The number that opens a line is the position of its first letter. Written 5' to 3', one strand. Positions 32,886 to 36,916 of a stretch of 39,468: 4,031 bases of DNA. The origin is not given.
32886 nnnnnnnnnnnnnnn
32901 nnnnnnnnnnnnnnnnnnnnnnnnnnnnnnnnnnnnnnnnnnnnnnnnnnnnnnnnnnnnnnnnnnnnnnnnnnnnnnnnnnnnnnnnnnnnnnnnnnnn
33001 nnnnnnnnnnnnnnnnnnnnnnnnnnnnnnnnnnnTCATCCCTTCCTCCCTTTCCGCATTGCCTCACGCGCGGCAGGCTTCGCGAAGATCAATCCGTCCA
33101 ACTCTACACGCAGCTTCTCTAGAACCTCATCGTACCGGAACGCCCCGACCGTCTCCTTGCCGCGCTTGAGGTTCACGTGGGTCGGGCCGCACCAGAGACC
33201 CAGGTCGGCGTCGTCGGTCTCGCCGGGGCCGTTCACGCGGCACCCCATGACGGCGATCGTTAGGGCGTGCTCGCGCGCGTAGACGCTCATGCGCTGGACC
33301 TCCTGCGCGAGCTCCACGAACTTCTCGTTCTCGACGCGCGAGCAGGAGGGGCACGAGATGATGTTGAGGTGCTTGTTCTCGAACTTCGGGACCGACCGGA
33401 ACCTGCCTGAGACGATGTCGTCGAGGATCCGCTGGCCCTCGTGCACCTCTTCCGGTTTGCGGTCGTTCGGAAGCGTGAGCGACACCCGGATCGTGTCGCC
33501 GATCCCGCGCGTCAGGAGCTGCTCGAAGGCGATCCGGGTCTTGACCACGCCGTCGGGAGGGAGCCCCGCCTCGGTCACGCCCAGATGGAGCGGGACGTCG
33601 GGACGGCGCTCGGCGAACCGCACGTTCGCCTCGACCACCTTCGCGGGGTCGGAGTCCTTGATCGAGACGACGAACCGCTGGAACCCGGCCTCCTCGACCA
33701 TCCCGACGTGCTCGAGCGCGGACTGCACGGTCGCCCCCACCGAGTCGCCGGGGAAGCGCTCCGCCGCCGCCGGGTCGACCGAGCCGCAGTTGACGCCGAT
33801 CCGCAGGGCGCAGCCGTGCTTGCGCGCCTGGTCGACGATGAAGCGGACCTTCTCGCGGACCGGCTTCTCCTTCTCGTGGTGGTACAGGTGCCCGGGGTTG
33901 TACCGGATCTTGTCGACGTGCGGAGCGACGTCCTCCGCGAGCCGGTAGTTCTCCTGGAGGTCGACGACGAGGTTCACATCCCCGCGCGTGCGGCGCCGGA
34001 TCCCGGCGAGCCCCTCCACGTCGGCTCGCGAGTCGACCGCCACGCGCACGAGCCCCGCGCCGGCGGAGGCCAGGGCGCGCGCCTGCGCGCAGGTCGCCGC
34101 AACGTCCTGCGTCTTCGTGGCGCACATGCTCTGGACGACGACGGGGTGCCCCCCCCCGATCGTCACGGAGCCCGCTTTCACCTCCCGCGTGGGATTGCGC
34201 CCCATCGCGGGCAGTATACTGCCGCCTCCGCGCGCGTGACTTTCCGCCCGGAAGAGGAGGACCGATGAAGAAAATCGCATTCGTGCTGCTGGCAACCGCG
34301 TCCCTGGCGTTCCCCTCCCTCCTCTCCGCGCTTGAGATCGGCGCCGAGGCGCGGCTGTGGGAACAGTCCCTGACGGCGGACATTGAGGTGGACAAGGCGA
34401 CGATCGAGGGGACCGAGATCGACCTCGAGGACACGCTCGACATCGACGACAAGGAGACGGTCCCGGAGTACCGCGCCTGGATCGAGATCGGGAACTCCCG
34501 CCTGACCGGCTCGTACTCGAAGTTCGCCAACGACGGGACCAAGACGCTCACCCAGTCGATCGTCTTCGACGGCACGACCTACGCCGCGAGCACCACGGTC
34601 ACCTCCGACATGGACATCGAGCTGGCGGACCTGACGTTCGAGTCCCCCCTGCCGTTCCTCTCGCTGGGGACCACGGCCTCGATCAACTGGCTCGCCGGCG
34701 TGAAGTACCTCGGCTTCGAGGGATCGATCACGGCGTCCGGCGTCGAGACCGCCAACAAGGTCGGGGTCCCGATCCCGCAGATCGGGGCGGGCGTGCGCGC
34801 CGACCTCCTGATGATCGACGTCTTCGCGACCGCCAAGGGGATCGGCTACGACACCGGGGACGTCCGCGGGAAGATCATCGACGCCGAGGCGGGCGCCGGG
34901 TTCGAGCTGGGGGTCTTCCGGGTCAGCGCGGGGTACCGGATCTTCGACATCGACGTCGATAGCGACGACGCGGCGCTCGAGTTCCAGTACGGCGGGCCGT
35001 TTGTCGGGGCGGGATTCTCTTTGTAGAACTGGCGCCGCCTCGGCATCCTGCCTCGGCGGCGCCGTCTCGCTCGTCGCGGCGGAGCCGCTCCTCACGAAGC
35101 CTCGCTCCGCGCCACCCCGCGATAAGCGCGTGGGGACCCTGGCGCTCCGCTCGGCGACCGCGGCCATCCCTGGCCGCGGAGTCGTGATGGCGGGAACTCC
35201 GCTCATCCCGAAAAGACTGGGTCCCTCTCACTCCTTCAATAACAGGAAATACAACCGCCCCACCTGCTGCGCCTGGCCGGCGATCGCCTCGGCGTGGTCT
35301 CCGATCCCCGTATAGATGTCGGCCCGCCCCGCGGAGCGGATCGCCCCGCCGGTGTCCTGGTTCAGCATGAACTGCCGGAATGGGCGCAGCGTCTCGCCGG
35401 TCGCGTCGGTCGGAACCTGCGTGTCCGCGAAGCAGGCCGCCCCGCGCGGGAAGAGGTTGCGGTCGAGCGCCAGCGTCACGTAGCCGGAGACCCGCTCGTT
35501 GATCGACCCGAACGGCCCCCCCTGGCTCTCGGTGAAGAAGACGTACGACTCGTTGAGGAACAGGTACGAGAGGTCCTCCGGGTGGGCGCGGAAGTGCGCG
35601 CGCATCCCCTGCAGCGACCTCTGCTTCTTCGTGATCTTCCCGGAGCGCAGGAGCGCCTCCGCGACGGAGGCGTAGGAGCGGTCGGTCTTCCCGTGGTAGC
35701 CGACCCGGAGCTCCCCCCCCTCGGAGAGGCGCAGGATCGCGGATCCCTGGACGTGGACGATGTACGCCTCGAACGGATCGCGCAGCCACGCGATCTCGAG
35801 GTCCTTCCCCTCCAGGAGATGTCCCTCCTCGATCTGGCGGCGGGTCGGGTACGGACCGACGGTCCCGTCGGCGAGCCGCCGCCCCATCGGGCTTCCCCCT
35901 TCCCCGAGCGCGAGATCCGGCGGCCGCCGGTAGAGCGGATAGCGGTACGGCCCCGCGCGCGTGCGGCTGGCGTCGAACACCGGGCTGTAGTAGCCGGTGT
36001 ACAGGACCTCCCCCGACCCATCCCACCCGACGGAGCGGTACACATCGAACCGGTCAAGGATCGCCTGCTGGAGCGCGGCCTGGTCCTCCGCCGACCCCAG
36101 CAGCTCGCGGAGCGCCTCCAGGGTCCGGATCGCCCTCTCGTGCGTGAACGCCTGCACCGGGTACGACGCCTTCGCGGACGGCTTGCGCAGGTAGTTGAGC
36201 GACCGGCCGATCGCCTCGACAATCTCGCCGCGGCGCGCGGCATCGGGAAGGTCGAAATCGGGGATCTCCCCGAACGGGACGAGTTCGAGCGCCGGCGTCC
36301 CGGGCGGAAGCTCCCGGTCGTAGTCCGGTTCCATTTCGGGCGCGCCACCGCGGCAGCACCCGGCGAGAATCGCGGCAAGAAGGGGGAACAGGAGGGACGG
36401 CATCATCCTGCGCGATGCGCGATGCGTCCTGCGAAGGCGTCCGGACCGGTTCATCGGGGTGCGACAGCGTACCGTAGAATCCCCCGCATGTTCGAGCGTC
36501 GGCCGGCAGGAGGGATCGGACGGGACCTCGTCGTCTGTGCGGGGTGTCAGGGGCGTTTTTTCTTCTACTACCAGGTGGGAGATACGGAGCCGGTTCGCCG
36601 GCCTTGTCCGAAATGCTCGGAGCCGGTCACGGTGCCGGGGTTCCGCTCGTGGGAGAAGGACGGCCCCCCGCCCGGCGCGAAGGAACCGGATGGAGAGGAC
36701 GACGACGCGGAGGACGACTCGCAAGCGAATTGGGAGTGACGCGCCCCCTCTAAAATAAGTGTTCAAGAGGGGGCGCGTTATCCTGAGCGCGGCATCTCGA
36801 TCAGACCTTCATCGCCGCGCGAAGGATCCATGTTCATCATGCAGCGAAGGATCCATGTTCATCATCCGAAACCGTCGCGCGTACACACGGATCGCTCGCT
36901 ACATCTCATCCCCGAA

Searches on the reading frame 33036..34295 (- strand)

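Call 37: search_protein_families(library=pfam, proteins=[window:33036-34295:-], max_evalue=0.01)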
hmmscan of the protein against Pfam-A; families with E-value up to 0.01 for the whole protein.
window:33036-34295:- (419 aa): 1 family
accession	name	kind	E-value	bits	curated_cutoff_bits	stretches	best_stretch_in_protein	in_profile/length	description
PF04551.19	GcpE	-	1.2e-100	337.4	32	1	36-399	1-341/343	GcpE protein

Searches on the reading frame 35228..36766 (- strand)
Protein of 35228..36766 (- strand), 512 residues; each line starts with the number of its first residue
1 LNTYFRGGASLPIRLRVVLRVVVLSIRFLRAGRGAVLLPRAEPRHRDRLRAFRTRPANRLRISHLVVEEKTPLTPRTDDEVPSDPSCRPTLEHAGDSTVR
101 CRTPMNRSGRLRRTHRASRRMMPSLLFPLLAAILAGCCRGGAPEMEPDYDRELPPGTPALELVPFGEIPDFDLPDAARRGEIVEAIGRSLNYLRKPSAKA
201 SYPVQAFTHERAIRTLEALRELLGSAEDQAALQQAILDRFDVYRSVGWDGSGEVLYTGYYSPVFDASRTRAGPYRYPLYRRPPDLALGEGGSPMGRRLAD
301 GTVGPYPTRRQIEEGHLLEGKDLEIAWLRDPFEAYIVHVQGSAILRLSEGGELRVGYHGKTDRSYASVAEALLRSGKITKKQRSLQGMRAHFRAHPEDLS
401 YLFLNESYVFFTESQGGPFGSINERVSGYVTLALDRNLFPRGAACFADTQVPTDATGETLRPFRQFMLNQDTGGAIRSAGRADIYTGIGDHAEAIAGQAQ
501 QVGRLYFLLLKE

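Call 37: search_protein_families(library=pfam, proteins=[window:35228-36766:-], max_evalue=0.01)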
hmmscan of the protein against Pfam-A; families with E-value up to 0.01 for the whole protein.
window:35228-36766:- (512 aa): 2 families
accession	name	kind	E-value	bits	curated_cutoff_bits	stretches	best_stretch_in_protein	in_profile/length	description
PF03562.22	MltA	-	2.6e-46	158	24.3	1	255-411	1-162/163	MltA specific insert domain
PF06725.17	3D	-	1.1e-14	54.9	23.8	1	431-508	2-71/72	3D domain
